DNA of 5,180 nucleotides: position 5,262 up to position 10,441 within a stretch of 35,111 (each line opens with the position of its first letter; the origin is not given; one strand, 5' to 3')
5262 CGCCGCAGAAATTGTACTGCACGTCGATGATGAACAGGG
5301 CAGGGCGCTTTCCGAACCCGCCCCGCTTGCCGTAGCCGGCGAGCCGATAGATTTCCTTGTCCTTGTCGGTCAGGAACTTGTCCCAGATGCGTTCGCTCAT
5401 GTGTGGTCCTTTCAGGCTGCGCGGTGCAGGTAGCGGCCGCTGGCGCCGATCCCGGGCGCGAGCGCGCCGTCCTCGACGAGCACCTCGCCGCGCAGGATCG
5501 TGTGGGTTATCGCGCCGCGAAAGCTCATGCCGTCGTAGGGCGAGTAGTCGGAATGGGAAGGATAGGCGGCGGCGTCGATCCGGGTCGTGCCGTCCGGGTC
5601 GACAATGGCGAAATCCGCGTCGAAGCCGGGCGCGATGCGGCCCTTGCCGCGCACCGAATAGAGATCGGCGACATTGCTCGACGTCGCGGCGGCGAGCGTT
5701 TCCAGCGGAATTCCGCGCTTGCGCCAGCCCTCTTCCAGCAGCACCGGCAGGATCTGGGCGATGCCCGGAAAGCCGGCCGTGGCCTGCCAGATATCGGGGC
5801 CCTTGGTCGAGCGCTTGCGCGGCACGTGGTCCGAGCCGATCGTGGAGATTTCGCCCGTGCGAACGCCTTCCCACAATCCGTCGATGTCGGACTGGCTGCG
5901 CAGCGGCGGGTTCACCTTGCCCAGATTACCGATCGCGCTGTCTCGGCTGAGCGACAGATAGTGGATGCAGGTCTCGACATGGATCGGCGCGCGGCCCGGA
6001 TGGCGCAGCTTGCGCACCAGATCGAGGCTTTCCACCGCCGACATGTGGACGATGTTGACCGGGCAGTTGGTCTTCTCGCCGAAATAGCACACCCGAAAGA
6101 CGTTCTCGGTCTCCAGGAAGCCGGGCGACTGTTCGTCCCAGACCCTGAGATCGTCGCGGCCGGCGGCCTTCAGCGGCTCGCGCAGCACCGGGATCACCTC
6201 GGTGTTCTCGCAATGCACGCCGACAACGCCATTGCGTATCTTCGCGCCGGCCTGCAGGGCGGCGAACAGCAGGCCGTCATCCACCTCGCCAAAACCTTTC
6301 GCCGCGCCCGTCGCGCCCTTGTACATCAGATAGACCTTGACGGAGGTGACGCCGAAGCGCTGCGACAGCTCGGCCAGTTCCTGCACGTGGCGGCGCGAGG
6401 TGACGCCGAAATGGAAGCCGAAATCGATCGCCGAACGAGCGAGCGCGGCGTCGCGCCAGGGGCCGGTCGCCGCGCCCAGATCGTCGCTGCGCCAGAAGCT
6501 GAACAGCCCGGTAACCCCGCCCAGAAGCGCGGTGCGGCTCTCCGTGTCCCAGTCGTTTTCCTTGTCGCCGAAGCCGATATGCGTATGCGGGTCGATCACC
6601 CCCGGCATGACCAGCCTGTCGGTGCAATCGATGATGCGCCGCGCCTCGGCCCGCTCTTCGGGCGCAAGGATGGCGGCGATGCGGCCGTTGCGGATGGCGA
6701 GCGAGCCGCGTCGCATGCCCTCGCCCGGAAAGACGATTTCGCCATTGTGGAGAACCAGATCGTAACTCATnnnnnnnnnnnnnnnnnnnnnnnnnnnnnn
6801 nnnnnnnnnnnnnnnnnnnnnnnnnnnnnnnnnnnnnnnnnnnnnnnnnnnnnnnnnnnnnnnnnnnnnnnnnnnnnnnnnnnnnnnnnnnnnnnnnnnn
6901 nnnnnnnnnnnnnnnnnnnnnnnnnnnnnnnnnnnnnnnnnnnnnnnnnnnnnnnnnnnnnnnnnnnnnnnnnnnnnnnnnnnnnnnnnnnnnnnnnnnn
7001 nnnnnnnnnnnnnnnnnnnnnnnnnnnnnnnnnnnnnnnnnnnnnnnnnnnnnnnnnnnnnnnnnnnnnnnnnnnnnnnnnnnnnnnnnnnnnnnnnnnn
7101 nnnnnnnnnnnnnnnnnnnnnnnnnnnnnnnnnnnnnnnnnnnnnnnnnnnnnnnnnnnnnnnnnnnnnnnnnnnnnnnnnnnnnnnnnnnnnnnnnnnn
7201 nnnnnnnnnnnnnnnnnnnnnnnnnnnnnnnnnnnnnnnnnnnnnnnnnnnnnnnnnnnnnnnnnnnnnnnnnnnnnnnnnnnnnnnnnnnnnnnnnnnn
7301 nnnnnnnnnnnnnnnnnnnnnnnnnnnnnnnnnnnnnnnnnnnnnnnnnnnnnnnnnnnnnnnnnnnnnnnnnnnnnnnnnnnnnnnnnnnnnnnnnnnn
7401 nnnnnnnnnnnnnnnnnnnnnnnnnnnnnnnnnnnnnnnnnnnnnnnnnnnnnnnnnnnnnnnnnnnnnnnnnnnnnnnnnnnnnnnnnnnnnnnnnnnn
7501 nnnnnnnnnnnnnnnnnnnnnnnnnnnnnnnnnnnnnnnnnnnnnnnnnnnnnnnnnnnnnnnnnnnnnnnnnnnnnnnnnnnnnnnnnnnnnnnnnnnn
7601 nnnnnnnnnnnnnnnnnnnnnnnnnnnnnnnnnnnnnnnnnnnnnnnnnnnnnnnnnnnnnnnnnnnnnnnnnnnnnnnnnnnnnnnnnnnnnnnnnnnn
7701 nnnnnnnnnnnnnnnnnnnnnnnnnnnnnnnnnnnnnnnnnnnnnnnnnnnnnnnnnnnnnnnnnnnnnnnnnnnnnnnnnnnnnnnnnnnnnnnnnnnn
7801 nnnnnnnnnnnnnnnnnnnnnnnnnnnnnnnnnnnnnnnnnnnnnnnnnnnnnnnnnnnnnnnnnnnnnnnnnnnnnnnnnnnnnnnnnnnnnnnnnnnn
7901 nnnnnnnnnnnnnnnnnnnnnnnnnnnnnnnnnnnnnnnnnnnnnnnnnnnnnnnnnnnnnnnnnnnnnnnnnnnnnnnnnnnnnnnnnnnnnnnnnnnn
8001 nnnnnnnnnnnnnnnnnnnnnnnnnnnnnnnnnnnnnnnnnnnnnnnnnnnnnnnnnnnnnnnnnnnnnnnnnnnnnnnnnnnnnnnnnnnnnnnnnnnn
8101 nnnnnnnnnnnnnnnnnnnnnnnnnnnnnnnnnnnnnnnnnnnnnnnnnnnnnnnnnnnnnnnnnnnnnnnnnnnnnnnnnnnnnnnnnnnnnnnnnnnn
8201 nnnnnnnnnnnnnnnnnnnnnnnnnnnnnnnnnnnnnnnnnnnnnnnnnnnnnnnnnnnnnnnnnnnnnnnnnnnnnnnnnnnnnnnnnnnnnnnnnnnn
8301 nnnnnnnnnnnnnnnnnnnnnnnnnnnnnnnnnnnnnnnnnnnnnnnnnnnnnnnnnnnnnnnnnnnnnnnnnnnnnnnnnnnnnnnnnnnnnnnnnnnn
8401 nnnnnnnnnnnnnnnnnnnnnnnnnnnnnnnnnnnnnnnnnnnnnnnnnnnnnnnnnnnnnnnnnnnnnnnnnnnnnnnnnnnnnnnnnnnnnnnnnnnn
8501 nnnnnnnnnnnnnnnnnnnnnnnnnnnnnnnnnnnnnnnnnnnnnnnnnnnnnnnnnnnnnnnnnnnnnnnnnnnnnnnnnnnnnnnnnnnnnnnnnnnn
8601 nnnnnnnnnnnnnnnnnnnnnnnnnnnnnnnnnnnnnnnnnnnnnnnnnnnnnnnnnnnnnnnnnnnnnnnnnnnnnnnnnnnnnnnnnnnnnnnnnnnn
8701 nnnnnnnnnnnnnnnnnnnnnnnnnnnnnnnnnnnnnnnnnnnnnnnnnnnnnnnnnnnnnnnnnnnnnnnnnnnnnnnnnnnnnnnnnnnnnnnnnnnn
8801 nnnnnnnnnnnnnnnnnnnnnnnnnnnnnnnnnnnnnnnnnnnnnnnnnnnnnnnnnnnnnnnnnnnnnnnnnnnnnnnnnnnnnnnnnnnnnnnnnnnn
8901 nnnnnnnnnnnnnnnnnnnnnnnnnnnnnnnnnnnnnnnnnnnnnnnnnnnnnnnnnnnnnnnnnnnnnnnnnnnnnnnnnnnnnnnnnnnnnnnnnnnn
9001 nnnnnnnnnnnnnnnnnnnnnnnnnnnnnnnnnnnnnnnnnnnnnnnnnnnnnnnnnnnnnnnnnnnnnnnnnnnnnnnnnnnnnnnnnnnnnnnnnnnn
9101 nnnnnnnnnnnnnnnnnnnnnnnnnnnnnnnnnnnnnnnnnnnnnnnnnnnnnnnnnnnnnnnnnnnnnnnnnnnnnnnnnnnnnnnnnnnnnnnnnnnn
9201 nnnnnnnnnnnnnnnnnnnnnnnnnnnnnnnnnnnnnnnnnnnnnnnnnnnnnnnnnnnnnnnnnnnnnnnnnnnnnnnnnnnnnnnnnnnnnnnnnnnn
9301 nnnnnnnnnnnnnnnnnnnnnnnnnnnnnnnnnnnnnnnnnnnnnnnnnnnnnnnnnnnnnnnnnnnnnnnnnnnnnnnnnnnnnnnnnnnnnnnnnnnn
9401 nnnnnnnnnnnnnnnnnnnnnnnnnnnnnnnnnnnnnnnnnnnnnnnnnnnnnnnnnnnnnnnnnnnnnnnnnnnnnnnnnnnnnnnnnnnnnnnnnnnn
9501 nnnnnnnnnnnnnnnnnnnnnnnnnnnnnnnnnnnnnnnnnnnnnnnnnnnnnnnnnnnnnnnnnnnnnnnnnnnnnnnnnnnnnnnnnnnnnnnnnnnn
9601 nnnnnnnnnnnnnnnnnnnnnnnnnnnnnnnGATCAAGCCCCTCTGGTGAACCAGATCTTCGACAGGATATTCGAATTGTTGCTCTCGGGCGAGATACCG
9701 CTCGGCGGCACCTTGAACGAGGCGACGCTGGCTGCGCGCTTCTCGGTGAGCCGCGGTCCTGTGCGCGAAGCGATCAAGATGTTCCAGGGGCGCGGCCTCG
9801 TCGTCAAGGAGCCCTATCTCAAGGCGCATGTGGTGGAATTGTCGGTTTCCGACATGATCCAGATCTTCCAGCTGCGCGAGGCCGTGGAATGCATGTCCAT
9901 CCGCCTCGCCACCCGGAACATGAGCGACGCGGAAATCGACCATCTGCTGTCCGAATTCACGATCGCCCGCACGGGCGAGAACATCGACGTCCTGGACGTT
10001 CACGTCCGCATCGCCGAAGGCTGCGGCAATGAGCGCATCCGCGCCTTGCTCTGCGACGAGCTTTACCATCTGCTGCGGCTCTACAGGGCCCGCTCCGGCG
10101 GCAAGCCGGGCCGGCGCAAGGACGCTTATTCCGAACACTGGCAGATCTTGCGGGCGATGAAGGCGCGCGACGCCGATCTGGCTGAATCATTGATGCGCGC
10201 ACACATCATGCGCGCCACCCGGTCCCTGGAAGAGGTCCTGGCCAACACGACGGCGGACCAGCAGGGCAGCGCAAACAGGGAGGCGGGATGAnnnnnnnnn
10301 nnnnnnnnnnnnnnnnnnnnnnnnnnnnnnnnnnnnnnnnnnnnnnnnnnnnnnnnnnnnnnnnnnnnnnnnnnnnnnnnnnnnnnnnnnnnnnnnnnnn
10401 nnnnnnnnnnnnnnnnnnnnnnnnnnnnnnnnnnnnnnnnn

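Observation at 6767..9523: Full-length AcnA/IRP-type aconitase paralog translationally coupled to a cyclic amidohydrolase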

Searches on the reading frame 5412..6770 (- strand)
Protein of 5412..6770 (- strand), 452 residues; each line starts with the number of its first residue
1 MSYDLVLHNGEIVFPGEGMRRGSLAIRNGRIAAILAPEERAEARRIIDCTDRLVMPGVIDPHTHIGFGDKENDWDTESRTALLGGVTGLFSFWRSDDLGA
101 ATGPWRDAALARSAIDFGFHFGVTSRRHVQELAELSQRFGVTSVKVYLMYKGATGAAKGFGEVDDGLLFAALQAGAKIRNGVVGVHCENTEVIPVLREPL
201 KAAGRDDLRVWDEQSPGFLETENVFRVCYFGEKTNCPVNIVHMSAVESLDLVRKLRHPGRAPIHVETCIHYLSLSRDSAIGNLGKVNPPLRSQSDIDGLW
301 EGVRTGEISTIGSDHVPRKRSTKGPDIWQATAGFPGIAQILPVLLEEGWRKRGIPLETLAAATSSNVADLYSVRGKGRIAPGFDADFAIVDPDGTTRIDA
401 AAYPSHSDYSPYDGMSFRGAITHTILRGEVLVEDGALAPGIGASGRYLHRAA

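Call 6: search_protein_families(library=pfam, proteins=[window:5412-6770:-])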
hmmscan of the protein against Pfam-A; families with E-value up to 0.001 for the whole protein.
window:5412-6770:- (452 aa): 2 families
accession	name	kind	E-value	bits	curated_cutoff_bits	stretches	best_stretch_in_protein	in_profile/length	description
PF07969.17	Amidohydro_3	-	3e-15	57.1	29.7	2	304-431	364-471/472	Amidohydrolase family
PF01979.26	Amidohydro_1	-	1.3e-13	51.3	25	1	288-430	224-344/345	Amidohydrolase family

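Call 7: search_protein_families(library=ncbifam, proteins=[window:5412-6770:-])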
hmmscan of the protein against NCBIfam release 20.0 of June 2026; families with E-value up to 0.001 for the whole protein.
window:5412-6770:- (452 aa): 60 families (the best 25 are shown)
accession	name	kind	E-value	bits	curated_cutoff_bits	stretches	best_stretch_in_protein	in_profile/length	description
TIGR03178.1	allantoinase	equivalog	1e-78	265.2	357.85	1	4-438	1-431/441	allantoinase AllB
TIGR02033.1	D-hydantoinase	equivalog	8.5e-75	252.4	393.25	1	6-450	2-454/454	dihydropyrimidinase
NF004839.0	PRK06189.1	equivalog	3.5e-74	250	631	1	1-439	1-438/451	allantoinase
NF009941.0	PRK13404.1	subfamily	3.9e-69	233.5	647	1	1-451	2-462/478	dihydropyrimidinase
NF005960.0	PRK08044.1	equivalog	5.8e-68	229.6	688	1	1-433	1-434/453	allantoinase AllB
NF006559.0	PRK09060.1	equivalog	4.9e-67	226.1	482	1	2-438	4-428/444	dihydroorotase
NF058539.1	ergo_uti2_ErtD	equivalog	6e-67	226.5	650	1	3-435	2-433/449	hydantoin-5-propionate amidohydrolase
NF002668.0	PRK02382.1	equivalog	2.2e-65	221.1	452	1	20-435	12-414/436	dihydroorotase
NF058538.1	ergo_util_ErtD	equivalog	3e-60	204.3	600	1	4-442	2-439/446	hydantoin-5-propionate amidohydrolase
TIGR00857.1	pyrC_multi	subfamily_domain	4.8e-58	197.1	279.05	1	20-434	4-411/412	dihydroorotase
NF005751.0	PRK07575.1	equivalog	9.5e-52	175.9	529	1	4-440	4-428/440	dihydroorotase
NF006688.0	PRK09236.1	equivalog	1.1e-50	172.8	535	1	5-437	4-431/444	dihydroorotase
NF006836.0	PRK09357.1-1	equivalog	9.5e-39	133.3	538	1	21-437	16-429/432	dihydroorotase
NF003271.0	PRK04250.1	equivalog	1.5e-38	132.5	405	2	170-436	152-392/407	dihydroorotase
NF006837.0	PRK09357.1-2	equivalog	1.8e-36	125.7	575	1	6-434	4-424/428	dihydroorotase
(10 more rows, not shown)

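Call 34: search_solved_structures(query=window:5412-6770:-, max_evalue=1e-20)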
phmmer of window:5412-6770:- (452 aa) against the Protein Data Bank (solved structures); distinct sequences matched with E-value up to 1e-20: 47.
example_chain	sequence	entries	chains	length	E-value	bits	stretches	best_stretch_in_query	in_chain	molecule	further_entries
8hfd_A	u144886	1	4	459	1.5e-60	208.8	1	1-433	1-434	Allantoinase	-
3e74_A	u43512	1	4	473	1.8e-60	208.5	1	1-433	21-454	Allantoinase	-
1gkr_A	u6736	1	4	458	3.5e-56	194.3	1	3-438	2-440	NON-ATP DEPENDENT L-SELECTIVE HYDANTOINASE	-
1nfg_A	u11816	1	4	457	8.8e-51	176.5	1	4-450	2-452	D-hydantoinase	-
3hm7_A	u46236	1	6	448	9.8e-48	166.5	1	3-434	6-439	Allantoinase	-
3sfw_A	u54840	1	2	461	2.5e-47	165.1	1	8-451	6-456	Dihydropyrimidinase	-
4tqt_A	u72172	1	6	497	4.5e-47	164.3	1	9-450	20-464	D-hydantoinase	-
1k1d_A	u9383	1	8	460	2.6e-46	161.8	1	6-451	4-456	D-hydantoinase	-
4kqn_A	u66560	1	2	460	8e-46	160.2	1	22-451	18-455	D-hydantoinase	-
1yny_A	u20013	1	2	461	2.5e-45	158.6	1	24-451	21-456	D-Hydantoinase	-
4kir_A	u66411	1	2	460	2.5e-45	158.6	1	24-451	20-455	D-hydantoinase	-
1gkp_A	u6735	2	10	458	8.6e-43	150.2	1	5-439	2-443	HYDANTOINASE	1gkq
5ykd_A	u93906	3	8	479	4.2e-41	144.6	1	9-451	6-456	D-hydantoinase/dihydropyrimidinase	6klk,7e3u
5e5c_A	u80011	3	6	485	4.4e-41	144.5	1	9-451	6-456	D-hydantoinase/dihydropyrimidinase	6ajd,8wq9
3dc8_A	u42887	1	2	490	2.5e-39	138.8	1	19-441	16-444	Dihydropyrimidinase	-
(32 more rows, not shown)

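Call 86: find_homologous_proteins(query=window:5412-6770:-, max_evalue=1e-40)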
Query window:5412-6770:- (452 aa): 1923 proteins with E <= 1e-40 among 8000 candidates; the best 120 are listed.
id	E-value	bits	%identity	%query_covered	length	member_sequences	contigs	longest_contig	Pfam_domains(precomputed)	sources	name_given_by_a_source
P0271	6.2e-289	977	94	100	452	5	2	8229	PF07969.18,PF01979.27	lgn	-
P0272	2.5e-261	886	84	100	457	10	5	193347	PF07969.18,PF01979.27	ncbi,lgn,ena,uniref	ncbi:dihydroorotase family protein [Oricola sp.]|uniref:dihydroorotase n=1 Tax=Oricola sp. TaxID=197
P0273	2.6e-258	876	82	100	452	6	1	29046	PF07969.18,PF01979.27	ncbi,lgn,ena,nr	ncbi:MAG: amidohydrolase family protein [Roseovarius sp.]|nr:amidohydrolase family protein [Roseovar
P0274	2.1e-254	863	82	100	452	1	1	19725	PF07969.18,PF01979.27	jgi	-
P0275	1.8e-253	860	82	100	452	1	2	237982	PF07969.18,PF01979.27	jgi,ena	-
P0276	3.7e-253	859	82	100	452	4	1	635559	PF07969.18,PF01979.27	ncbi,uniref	ncbi:dihydroorotase [Pseudodonghicola sp.]|uniref:dihydroorotase n=1 Tax=Pseudodonghicola sp. TaxID=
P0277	4.6e-253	858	82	100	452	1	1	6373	PF07969.18,PF01979.27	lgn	-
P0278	5.3e-253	858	81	100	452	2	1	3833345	PF07969.18,PF01979.27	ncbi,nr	ncbi:amidohydrolase family protein [Pseudohalocynthiibacter aestuariivivens]|nr:amidohydrolase famil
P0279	2.7e-251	852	82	100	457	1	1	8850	PF07969.18,PF01979.27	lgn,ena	-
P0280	7.8e-249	844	80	100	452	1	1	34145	PF07969.18,PF01979.27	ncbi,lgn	ncbi:MAG: dihydroorotase family protein [Roseovarius sp.]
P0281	1.3e-246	837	80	100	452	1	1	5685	PF07969.18,PF01979.27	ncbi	-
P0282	7.5e-246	835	79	100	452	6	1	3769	PF07969.18,PF01979.27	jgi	jgi:dihydroorotase-like cyclic amidohydrolase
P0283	6.3e-244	828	77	100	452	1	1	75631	PF07969.18,PF01979.27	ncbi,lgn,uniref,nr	ncbi:dihydroorotase [Afifella pfennigii]|uniref:dihydroorotase n=1 Tax=Afifella pfennigii TaxID=2098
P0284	9.8e-242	821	78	100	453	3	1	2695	PF07969.18,PF01979.27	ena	-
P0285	7.3e-239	811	77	100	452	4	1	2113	PF07969.18,PF01979.27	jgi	jgi:dihydroorotase-like cyclic amidohydrolase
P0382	7.5e-203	693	66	100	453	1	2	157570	PF07969.18,PF01979.27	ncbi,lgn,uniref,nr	ncbi:dihydroorotase [Bosea sp. Root483D1]|uniref:dihydroorotase n=1 Tax=Bosea sp. Root483D1 TaxID=17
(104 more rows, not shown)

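Call 87: find_encoding_contigs(protein=P0382, flank=10000, max_places=1)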
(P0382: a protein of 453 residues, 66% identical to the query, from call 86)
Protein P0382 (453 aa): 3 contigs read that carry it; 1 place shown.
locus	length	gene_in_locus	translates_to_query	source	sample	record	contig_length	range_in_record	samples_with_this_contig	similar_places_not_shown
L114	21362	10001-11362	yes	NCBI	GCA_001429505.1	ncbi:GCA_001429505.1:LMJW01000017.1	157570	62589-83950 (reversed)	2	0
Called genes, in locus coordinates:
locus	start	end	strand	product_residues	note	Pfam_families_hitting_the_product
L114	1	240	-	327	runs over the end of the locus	PF03401:TctC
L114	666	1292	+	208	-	PF03358:FMN_red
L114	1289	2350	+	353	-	PF00296:Bac_luciferase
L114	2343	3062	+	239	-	PF00106:adh_short, PF01370:Epimerase, PF08659:KR, PF13561:adh_short_C2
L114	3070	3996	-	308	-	PF00126:HTH_1, PF03466:LysR_substrate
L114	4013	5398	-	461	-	PF00890:FAD_binding_2, PF01266:DAO, PF01494:FAD_binding_3 (weak), PF03486:HI0933_like (faint), PF07992:Pyr_redox_2 (weak), PF12831:FAD_oxidored (weak), PF13450:NAD_binding_8 (faint)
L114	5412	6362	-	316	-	PF13714:PEP_mutase, PF00463:ICL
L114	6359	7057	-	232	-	PF00392:GntR, PF07729:FCD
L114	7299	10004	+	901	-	PF00330:Aconitase, PF00694:Aconitase_C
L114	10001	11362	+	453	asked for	PF07969:Amidohydro_3 (weak), PF01979:Amidohydro_1, PF07969:Amidohydro_3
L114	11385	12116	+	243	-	PF00857:Isochorismatase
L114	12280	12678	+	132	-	PF01042:Ribonuc_L-PSP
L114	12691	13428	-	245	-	PF17645:Amdase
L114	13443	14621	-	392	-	PF01266:DAO (weak), PF01494:FAD_binding_3, PF07992:Pyr_redox_2 (faint), PF13450:NAD_binding_8 (weak)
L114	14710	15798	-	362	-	PF00005:ABC_tran, PF08402:TOBE_2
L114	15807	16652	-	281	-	PF00528:BPD_transp_1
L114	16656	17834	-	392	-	PF00528:BPD_transp_1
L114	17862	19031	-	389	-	PF01547:SBP_bac_1, PF13416:SBP_bac_8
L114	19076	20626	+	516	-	PF00171:Aldedh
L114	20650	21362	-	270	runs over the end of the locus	PF00392:GntR, PF08279:HTH_11 (weak), PF07702:UTRA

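Call 100: search_protein_families(library=ncbifam, proteins=[L114:12280-12678:+], max_evalue=1e-10)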
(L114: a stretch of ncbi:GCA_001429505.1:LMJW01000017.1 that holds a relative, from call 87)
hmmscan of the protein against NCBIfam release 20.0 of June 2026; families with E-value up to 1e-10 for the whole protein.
L114:12280-12678:+ (132 aa): 1 family
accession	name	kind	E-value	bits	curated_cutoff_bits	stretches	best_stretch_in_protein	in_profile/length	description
TIGR00004.1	TIGR00004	subfamily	7.7e-11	42.3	106.25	1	19-127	14-123/125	Rid family detoxifying hydrolase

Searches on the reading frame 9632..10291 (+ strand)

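Call 50: search_protein_families(library=ncbifam, proteins=[window:9632-10291:+], max_evalue=0.00001)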
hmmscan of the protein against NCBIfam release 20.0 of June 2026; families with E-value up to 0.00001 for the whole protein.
window:9632-10291:+ (219 aa): 3 families
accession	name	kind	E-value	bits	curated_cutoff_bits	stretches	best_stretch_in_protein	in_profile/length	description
TIGR03338.1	phnR_burk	equivalog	1.1e-24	87.2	271.5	1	11-195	18-209/212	phosphonate utilization associated transcriptional regulator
NF003011.0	PRK03837.1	subfamily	1e-16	61.3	260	1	74-200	102-234/241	transcriptional regulator NanR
NF008576.0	PRK11534.1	equivalog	2.8e-11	43.5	218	1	26-204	29-222/225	DNA-binding transcriptional regulator CsiR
